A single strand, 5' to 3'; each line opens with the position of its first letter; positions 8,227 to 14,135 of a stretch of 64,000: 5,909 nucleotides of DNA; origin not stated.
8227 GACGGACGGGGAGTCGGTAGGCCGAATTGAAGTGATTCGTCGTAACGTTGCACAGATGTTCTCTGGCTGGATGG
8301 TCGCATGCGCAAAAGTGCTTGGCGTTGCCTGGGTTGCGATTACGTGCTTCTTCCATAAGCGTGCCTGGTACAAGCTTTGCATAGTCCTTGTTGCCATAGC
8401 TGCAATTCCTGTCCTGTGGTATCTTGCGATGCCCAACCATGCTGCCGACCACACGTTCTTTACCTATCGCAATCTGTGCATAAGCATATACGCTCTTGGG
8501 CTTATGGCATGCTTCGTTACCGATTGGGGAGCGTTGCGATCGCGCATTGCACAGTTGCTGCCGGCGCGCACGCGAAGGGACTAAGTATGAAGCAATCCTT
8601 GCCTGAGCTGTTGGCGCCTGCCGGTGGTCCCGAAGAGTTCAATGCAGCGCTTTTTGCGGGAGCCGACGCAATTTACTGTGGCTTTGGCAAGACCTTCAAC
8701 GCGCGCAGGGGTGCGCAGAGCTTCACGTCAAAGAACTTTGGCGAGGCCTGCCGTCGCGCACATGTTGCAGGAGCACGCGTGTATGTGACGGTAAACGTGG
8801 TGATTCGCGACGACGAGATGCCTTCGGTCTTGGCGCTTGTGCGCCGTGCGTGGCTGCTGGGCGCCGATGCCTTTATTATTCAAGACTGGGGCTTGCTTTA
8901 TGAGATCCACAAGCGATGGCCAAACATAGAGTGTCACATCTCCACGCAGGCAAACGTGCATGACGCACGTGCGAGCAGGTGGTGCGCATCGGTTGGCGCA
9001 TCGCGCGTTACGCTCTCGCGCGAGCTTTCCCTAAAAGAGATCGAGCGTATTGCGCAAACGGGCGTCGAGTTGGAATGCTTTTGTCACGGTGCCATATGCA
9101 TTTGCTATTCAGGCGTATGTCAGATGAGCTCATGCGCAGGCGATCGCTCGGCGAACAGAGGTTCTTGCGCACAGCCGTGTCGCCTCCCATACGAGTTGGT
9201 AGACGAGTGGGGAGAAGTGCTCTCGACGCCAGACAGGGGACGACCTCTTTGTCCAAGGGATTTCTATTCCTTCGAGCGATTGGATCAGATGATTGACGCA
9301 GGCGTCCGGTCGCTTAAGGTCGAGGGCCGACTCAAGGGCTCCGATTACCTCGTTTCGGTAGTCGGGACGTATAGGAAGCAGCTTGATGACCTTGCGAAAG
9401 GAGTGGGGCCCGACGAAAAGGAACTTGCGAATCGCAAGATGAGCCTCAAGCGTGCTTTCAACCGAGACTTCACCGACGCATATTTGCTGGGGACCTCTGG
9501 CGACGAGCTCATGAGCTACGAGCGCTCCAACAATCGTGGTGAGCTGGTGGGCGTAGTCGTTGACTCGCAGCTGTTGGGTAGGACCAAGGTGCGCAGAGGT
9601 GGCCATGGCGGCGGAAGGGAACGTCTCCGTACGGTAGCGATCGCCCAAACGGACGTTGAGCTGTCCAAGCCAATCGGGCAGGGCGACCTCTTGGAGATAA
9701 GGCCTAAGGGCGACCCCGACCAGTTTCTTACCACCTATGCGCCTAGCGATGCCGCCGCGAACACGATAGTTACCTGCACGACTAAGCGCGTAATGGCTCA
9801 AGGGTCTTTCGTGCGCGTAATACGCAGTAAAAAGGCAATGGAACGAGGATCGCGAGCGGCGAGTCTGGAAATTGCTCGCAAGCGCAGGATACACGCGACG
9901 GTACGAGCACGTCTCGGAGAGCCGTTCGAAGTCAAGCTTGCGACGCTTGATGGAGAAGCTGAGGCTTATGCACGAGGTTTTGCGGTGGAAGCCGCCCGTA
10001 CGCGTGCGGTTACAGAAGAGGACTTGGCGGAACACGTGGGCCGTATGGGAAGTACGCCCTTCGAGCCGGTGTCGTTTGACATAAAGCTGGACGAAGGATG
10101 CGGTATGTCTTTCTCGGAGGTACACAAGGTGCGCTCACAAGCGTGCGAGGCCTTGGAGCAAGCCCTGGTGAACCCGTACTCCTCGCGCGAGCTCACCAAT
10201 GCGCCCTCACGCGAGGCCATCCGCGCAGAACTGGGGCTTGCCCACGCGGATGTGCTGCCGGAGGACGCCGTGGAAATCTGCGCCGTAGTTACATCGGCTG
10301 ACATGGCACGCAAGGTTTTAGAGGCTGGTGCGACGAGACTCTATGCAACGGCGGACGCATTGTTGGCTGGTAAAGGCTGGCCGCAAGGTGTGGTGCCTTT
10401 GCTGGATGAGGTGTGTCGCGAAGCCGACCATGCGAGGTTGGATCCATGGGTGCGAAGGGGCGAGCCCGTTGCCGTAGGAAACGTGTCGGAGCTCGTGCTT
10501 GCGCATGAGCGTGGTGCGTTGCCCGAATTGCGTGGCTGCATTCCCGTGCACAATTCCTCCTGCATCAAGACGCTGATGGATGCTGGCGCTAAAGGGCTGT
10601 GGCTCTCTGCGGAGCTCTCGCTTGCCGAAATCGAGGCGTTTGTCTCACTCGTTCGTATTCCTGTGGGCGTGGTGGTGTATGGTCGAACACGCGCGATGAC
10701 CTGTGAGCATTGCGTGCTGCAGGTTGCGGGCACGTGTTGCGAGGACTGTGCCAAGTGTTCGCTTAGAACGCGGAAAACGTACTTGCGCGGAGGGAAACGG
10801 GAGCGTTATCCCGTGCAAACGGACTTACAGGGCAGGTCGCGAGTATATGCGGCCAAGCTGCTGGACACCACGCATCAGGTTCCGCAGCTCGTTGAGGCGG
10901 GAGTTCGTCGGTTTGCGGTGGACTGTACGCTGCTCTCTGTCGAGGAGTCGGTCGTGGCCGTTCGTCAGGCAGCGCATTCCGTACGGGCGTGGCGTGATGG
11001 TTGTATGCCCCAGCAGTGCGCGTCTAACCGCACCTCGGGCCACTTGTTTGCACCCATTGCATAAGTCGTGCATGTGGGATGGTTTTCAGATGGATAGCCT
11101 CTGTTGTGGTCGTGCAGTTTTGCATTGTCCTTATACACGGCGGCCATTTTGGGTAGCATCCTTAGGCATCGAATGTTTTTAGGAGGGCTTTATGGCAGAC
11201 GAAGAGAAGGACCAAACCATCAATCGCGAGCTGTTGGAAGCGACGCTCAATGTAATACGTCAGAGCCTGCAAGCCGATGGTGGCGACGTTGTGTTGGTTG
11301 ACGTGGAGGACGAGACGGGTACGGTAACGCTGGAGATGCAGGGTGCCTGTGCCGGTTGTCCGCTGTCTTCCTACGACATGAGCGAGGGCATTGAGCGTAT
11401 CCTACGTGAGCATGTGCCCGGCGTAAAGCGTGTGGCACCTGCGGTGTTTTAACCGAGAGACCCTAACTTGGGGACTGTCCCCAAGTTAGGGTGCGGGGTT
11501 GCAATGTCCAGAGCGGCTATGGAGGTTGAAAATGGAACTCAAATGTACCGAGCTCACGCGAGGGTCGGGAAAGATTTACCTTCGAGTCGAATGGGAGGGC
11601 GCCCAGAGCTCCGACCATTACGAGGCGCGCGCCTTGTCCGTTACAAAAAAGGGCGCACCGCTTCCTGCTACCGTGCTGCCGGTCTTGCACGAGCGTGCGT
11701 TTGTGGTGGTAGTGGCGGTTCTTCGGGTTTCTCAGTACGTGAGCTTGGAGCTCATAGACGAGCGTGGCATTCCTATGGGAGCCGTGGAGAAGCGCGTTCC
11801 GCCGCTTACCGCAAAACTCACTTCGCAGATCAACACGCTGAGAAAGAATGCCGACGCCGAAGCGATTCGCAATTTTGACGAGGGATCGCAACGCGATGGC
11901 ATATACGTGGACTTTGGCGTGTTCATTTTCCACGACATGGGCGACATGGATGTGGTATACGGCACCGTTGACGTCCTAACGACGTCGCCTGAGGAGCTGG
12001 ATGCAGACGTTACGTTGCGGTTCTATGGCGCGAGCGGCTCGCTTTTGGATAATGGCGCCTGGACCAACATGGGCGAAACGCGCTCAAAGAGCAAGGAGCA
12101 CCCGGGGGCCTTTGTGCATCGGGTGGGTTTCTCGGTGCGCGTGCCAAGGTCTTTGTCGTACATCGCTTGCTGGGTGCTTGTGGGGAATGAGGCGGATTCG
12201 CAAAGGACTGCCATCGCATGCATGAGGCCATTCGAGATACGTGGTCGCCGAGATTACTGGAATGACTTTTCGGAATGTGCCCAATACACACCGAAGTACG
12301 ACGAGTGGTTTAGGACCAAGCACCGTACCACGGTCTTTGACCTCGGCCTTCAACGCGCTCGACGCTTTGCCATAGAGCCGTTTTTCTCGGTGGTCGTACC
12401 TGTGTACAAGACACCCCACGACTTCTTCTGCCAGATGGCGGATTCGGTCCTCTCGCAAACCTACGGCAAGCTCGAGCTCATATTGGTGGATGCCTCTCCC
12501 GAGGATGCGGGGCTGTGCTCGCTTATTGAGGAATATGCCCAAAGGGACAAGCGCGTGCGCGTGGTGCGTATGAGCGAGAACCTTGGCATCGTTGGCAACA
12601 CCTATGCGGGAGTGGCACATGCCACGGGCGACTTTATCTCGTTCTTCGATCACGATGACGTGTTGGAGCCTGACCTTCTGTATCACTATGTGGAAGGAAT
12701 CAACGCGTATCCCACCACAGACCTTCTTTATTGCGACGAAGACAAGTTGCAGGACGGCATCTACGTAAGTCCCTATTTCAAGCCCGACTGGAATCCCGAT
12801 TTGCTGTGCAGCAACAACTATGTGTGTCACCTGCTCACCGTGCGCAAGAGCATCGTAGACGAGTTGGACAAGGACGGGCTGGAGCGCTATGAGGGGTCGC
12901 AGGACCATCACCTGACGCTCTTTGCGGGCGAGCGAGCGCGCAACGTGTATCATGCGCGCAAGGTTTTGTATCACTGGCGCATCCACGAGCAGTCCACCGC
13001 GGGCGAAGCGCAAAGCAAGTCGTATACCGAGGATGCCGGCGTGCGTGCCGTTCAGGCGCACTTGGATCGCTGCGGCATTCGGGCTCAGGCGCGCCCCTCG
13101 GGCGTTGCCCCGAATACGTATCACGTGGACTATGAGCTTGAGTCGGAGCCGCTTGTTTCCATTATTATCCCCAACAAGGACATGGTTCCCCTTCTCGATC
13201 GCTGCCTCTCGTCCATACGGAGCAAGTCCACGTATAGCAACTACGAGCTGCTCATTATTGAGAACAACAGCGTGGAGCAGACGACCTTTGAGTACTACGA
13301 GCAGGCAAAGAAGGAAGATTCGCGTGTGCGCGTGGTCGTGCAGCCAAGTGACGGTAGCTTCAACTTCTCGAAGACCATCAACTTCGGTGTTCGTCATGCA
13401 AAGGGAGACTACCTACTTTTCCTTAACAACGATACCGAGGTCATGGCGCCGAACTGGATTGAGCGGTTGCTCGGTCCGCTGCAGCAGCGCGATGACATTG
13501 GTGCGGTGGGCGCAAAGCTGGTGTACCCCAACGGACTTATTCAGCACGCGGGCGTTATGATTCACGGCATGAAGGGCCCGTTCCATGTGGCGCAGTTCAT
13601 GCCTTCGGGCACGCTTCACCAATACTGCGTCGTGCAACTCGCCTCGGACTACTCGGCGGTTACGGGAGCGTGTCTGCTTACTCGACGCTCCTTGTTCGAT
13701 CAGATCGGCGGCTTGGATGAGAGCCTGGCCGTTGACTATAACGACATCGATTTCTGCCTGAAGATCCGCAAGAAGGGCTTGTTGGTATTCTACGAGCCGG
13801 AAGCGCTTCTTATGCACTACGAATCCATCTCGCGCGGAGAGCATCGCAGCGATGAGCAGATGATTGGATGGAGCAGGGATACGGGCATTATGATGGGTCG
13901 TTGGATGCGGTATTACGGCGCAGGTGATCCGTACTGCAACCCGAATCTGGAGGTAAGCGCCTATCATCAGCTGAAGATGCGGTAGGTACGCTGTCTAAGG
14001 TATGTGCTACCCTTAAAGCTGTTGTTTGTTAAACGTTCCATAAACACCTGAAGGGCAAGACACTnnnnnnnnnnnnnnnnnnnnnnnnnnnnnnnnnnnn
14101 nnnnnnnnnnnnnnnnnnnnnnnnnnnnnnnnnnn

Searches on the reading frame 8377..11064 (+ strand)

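Call 83: search_protein_families(library=pfam, proteins=[window:8377-11064:+], max_evalue=0.00001)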
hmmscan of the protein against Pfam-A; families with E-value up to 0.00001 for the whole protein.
window:8377-11064:+ (895 aa): 2 families
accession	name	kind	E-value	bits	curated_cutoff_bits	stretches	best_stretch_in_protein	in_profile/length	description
PF01136.24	Peptidase_U32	-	4.6e-77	258.9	22.4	2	155-374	8-231/233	Peptidase family U32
PF12392.13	DUF3656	-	7.3e-15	56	22.1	1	496-597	19-108/109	Collagenase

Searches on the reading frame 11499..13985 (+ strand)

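Call 83: search_protein_families(library=pfam, proteins=[window:11499-13985:+], max_evalue=0.00001)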
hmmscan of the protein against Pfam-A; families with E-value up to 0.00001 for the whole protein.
window:11499-13985:+ (828 aa): 3 families
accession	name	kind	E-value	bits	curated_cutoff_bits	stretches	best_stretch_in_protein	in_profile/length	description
PF00535.33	Glycos_transf_2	-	9.2e-45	153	23.3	2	297-406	1-108/168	Glycosyl transferase family 2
PF13641.12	Glyco_tranf_2_3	-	5.4e-27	95.7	27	2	553-776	3-214/230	Glycosyltransferase like family 2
PF10111.15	Glyco_tranf_2_2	-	5.3e-13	49.5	27.3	1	573-761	19-204/276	Glycosyltransferase like family 2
